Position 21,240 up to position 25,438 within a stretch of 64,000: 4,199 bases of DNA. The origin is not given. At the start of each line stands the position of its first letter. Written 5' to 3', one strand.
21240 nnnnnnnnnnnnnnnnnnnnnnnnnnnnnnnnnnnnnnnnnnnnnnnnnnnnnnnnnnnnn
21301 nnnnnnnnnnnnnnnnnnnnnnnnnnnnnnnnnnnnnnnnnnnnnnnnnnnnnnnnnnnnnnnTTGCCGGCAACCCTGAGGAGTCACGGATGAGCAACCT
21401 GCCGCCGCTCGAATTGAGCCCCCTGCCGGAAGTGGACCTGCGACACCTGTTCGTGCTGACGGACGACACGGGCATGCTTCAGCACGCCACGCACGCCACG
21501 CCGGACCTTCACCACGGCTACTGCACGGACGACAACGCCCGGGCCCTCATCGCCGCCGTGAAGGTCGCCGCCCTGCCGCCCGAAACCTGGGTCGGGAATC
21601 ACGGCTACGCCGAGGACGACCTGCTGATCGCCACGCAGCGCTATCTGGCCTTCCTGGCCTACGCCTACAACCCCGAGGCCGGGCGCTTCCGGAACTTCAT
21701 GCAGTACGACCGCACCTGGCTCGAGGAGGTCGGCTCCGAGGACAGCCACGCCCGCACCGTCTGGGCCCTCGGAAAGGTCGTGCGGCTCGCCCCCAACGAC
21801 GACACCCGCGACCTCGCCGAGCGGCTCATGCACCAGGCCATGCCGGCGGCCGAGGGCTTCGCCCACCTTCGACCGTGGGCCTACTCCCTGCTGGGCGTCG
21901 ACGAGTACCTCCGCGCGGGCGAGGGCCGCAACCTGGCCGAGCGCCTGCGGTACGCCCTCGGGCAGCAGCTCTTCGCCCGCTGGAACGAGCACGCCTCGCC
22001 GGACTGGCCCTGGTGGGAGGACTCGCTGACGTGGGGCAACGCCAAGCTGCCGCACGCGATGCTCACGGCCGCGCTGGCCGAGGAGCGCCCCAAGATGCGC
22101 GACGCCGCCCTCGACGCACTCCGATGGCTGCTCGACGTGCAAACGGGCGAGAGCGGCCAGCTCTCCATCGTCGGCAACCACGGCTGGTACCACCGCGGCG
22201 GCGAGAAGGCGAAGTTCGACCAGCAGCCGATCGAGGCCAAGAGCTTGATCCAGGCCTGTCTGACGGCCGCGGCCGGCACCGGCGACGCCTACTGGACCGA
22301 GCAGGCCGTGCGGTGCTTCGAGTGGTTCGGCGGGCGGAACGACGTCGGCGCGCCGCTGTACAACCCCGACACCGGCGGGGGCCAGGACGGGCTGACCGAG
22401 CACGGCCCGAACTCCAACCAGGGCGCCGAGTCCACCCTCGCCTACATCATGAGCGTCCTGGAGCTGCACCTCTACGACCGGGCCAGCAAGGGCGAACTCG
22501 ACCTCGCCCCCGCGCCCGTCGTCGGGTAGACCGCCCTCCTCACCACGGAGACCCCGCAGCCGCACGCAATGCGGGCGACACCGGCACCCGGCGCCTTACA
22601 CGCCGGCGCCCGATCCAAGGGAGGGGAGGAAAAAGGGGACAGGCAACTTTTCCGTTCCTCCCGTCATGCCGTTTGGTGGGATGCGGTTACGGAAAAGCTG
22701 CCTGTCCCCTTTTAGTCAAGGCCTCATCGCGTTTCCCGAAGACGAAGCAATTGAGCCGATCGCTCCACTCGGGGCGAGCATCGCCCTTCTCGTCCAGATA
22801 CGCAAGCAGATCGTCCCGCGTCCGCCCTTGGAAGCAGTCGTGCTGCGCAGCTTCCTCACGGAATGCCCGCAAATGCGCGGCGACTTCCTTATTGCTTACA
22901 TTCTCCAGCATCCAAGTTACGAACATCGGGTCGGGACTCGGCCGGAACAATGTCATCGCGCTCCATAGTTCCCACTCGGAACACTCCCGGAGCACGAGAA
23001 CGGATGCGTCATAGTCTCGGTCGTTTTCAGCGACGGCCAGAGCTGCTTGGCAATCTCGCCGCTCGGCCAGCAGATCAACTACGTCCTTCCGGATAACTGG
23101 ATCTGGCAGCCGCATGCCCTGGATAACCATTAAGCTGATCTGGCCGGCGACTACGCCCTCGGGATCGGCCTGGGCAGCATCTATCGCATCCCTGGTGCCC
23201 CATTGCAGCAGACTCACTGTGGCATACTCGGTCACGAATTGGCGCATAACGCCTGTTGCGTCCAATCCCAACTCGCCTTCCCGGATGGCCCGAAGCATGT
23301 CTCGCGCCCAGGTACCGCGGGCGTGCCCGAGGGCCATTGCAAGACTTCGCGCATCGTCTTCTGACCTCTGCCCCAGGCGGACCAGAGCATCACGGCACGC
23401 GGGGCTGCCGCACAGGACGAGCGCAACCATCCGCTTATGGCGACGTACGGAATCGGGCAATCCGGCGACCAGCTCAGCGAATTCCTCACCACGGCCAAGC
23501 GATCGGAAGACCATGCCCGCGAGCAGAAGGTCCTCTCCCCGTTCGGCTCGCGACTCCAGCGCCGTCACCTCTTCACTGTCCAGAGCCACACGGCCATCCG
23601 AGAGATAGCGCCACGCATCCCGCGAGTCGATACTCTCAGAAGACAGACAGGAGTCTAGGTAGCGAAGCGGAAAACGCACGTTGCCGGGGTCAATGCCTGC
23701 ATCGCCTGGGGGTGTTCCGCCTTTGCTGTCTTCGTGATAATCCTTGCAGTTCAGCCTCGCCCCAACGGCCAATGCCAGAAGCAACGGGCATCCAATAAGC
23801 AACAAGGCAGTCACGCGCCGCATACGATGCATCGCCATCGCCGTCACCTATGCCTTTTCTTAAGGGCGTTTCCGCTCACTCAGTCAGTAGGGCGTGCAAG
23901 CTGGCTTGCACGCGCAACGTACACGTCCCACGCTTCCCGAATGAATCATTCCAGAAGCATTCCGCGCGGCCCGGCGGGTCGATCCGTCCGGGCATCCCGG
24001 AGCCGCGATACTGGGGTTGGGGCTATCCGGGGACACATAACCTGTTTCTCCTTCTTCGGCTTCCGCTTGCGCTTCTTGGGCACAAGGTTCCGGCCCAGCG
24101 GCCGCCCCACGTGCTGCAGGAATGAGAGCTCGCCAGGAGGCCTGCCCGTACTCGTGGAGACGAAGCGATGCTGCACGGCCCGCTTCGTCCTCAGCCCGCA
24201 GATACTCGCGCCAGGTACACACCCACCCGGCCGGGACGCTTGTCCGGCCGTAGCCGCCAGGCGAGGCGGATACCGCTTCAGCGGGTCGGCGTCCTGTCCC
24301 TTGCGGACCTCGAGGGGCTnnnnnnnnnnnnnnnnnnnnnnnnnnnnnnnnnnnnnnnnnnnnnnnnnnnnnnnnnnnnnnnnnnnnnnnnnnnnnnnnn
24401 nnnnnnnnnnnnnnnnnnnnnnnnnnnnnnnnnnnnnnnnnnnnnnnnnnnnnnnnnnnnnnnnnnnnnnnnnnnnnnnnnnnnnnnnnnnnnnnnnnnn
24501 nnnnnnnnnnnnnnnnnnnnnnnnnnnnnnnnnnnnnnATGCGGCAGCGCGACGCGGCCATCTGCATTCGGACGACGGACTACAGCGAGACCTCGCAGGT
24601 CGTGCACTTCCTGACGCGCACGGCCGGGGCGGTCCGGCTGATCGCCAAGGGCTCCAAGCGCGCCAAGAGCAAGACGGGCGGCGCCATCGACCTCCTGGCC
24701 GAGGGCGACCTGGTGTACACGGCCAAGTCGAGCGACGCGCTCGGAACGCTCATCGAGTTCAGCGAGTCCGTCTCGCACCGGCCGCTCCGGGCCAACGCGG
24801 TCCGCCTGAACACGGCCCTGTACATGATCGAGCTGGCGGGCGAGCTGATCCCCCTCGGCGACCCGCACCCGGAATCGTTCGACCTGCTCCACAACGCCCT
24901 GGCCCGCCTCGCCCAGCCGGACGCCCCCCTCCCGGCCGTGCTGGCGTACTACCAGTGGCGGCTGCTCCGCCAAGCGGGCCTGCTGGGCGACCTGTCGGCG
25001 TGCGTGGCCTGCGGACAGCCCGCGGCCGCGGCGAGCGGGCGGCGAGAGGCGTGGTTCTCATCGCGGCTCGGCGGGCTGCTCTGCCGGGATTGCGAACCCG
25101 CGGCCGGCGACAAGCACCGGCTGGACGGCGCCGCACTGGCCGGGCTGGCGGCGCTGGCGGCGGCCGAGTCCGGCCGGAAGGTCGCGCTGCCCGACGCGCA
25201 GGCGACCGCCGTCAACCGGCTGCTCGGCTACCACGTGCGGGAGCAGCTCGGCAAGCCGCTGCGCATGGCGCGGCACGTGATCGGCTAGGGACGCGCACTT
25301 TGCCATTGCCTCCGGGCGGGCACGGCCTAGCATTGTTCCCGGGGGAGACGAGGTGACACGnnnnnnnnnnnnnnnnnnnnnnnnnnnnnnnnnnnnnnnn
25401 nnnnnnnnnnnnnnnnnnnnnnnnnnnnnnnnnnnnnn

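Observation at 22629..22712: Novel palindromic repeat family: 19-bp terminal inverted repeats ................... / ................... enclosing a variable 45-nt hairpin core; two copies in the window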

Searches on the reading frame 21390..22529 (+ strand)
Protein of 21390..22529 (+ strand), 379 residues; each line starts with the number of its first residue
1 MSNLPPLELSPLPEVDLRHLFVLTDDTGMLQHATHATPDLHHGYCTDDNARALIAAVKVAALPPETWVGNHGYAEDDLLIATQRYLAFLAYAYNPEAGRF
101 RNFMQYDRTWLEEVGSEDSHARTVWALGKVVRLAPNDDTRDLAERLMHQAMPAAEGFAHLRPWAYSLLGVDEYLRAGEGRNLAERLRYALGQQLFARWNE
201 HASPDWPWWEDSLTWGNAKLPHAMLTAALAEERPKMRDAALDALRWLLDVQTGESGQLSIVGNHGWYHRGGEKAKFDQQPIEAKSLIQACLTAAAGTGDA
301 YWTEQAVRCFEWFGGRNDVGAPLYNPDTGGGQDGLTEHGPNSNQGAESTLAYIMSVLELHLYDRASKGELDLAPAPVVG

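Call 26: find_encoding_contigs(protein=window:21390-22529:+, flank=6000, max_places=8)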
Protein window:21390-22529:+ (379 aa): no gene with exactly this product is on record in the collection.

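Call 27: find_homologous_proteins(query=window:21390-22529:+, max_evalue=1e-30)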
Query window:21390-22529:+ (379 aa): 3008 proteins with E <= 1e-30 among 8000 candidates; the best 120 are listed.
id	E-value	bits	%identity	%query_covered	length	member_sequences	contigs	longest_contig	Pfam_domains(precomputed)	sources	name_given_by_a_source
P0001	3.3e-261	884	100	100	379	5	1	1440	-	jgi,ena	-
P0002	7.3e-193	659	74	97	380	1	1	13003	-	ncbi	ncbi:MAG: hypothetical protein ACOC8F_02195 [Planctomycetota bacterium]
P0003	1.2e-189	648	74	99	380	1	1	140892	-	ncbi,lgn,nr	ncbi:MAG: hypothetical protein KGY99_02775 [Phycisphaerae bacterium]|nr:hypothetical protein [Phycis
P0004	3.7e-172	591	69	96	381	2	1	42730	-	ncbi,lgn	-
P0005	2.0e-166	572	68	94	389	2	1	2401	-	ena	-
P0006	1.1e-165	570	66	97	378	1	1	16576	-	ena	-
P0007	1.7e-165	569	66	97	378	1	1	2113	-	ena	-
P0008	1.5e-164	566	68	92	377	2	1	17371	-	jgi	-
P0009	2.6e-164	565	66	99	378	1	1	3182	-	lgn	-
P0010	1.1e-162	560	63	100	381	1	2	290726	-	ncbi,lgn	-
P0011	4.3e-162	558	66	96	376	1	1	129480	-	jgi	jgi:hypothetical protein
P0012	4.9e-162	558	65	100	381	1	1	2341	-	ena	-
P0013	1.7e-161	556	64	99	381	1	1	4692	-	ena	-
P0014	3.0e-161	555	63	97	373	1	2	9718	-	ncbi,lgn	-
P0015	9.0e-161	553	64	95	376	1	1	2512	-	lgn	-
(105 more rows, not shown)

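Call 28: find_encoding_contigs(protein=P0003, flank=10000, max_places=2)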
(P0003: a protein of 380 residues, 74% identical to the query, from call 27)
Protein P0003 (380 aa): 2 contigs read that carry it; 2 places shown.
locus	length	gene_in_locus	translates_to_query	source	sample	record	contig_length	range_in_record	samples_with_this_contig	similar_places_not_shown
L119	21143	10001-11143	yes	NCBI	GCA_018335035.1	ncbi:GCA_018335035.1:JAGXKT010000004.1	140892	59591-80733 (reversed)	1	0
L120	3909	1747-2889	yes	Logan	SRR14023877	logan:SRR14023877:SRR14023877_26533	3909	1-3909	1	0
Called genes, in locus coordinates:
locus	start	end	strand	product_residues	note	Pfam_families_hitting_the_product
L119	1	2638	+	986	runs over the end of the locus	PF05226:CHASE2, PF00211:Guanylate_cyc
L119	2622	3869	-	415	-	PF01590:GAF, PF13185:GAF_2, PF13492:GAF_3, PF07228:SpoIIE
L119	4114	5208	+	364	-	PF01571:GCV_T, PF08669:GCV_T_C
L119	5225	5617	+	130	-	PF01597:GCV_H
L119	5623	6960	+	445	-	PF02347:GDC-P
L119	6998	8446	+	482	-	PF02347:GDC-P (faint), PF00266:Aminotran_5, PF21478:GcvP2_C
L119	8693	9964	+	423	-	PF01595:CNNM, PF00571:CBS (weak), PF03471:CorC_HlyC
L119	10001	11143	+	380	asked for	-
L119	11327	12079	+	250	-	PF11967:RecO_N, PF02565:RecO_C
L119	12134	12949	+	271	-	PF00977:His_biosynth, PF02581:TMP-TENI (faint), PF03060:NMO (faint)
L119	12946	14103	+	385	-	PF00437:T2SSE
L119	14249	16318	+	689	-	-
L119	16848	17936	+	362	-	PF00730:HhH-GPD, PF00633:HHH (faint), PF00293:NUDIX, PF14815:NUDIX_4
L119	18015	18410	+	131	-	PF22478:DUF6982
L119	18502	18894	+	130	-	PF01842:ACT (weak), PF13291:ACT_4 (faint), PF19571:ACT_8, PF13840:ACT_7 (faint), PF22629:ACT_AHAS_ss (faint)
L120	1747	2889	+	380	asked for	-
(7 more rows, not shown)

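Call 29: find_encoding_contigs(protein=P0002, flank=10000, max_places=2)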
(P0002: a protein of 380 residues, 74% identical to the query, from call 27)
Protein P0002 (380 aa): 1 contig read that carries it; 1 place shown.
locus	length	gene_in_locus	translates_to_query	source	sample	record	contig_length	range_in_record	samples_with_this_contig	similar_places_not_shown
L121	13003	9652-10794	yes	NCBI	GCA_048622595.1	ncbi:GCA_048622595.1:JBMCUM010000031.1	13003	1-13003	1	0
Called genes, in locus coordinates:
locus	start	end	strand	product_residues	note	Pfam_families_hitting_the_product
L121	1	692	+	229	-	PF13500:AAA_26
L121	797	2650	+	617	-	PF00324:AA_permease, PF13520:AA_permease_2, PF13906:AA_permease_C (faint), PF00359:PTS_EIIA_2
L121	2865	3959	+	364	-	PF01571:GCV_T, PF08669:GCV_T_C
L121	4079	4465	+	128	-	PF01597:GCV_H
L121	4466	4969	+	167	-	-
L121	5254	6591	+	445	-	PF02347:GDC-P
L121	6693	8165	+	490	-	PF02347:GDC-P (faint), PF00266:Aminotran_5, PF21478:GcvP2_C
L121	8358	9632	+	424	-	PF01595:CNNM, PF00571:CBS, PF03471:CorC_HlyC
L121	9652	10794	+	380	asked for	-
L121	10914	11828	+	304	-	PF07963:N_methyl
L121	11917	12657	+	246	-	PF11967:RecO_N, PF02565:RecO_C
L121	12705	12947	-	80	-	PF03703:bPH_2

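Call 30: find_encoding_contigs(protein=P0004, flank=10000, max_places=2)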
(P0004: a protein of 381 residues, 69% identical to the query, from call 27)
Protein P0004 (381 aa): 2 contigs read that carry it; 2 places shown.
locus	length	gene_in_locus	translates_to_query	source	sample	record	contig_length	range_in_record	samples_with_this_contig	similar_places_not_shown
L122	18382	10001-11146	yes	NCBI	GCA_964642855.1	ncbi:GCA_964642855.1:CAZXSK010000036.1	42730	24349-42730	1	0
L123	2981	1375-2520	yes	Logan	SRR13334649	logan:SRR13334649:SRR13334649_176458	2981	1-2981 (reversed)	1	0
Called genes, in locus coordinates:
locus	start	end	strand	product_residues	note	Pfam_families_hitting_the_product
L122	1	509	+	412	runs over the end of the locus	PF13899:Thioredoxin_7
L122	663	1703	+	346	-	PF08240:ADH_N, PF16912:Glu_dehyd_C, PF00107:ADH_zinc_N, PF13602:ADH_zinc_N_2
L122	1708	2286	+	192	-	-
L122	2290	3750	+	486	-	PF03062:MBOAT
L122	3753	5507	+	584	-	PF16822:ALGX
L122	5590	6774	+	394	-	PF16822:ALGX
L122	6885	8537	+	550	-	-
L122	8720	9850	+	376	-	PF00532:Peripla_BP_1, PF13407:Peripla_BP_4 (weak), PF13377:Peripla_BP_3, PF12833:HTH_18, PF00165:HTH_AraC (weak)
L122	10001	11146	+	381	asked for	-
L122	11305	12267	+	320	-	PF03099:BPL_LplA_LipB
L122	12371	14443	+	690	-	-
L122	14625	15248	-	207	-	-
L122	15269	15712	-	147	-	-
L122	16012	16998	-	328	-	PF00482:T2SSF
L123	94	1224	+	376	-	PF00532:Peripla_BP_1, PF13407:Peripla_BP_4 (weak), PF13377:Peripla_BP_3, PF12833:HTH_18, PF00165:HTH_AraC (weak)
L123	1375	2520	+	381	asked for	-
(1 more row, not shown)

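Call 80: search_protein_families(library=pfam, proteins=[window:21390-22529:+], max_evalue=0.01)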
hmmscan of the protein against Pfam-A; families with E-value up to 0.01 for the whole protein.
window:21390-22529:+ (379 aa): 0 families

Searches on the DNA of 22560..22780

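Call 18: search_rna_families(source=window, start=22560, end=22780, threshold=evalue, max_evalue=10)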
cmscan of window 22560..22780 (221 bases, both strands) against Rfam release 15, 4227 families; matches with E-value up to 10: 29.
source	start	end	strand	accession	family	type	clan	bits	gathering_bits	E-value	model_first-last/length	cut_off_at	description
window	22634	22710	-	RF00997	mir-942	Gene; miRNA;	-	31.7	100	0.0001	1-86/86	no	mir-942 microRNA precursor family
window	22626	22718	-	RF04288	mir-9201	Gene; miRNA;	CL00147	26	95.5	0.0017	1-81/81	no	mir-9201 microRNA precursor family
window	22631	22713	-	RF03361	mir-3136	Gene; miRNA;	-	24.7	86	0.0042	1-78/78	no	mir-3136 microRNA precursor family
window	22633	22711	+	RF04165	mir-2483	Gene; miRNA;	-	24.1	75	0.012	1-80/80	no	mir-2483 microRNA precursor family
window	22629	22717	-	RF04159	MIR1437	Gene; miRNA;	-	23.4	168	0.042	1-192/192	no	MIR1437 microRNA precursor family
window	22631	22713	+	RF03371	mir-4788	Gene; miRNA;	-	22.5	91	0.045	1-80/80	no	mir-4788 microRNA precursor family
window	22631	22713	+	RF03296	MIR8788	Gene; miRNA;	-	22.5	124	0.089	1-138/138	no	MIR8788 microRNA precursor family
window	22631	22713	+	RF04159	MIR1437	Gene; miRNA;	-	22.2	168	0.078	1-192/192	no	MIR1437 microRNA precursor family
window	22632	22712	-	RF00864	mir-BART20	Gene; miRNA;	-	21.5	70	0.042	1-81/81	no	mir-BART20 microRNA precursor family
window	22632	22712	+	RF03659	MIR2871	Gene; miRNA;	-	20.9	99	0.1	1-118/118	no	MIR2871 microRNA precursor family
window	22630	22713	-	RF04279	mir-H20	Gene; miRNA;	CL00141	20.7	99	0.11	1-82/82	no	mir-H20 microRNA precursor family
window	22631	22714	+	RF04279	mir-H20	Gene; miRNA;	CL00141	20.3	99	0.14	1-82/82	no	mir-H20 microRNA precursor family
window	22633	22711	-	RF03964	mir-H1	Gene; miRNA;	-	20.2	97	0.41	1-85/85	no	mir-H1 microRNA precursor family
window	22633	22711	+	RF03629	mir-641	Gene; miRNA;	-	19.8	100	0.17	1-98/98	no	mir-641 microRNA precursor family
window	22629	22716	-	RF00771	mir-185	Gene; miRNA;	-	19.4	60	0.25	1-79/79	no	mir-185 microRNA precursor family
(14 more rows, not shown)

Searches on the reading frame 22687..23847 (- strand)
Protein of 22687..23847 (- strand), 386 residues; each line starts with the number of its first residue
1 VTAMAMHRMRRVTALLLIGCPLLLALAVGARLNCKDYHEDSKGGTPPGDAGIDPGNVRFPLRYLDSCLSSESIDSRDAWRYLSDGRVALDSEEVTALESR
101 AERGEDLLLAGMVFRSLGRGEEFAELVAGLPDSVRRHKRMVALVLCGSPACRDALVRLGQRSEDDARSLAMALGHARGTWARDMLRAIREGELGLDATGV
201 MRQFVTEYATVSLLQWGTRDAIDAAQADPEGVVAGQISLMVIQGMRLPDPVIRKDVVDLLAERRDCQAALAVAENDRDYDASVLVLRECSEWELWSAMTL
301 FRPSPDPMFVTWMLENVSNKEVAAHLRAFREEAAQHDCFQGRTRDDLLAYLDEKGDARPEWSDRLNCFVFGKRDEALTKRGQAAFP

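Call 80: search_protein_families(library=pfam, proteins=[window:22687-23847:-], max_evalue=0.01)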
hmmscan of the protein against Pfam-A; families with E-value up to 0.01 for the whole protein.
window:22687-23847:- (386 aa): 0 families

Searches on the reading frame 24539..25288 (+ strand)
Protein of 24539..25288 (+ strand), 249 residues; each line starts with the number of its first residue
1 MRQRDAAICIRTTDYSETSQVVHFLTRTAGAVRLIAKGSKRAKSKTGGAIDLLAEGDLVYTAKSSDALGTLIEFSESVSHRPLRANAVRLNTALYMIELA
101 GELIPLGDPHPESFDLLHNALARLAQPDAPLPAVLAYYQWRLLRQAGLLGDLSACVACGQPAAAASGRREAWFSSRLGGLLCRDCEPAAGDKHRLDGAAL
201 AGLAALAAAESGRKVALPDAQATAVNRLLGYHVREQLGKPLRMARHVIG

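Call 80: search_protein_families(library=pfam, proteins=[window:24539-25288:+], max_evalue=0.01)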
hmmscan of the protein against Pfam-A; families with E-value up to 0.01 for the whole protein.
window:24539-25288:+ (249 aa): 2 families
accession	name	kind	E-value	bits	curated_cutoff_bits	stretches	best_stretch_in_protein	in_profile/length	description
PF02565.21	RecO_C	-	1.5e-21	77.3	22.1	1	88-242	5-154/157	Recombination protein O C terminal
PF11967.14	RecO_N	-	4.3e-15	55.9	27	1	1-73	1-73/80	Recombination protein O N terminal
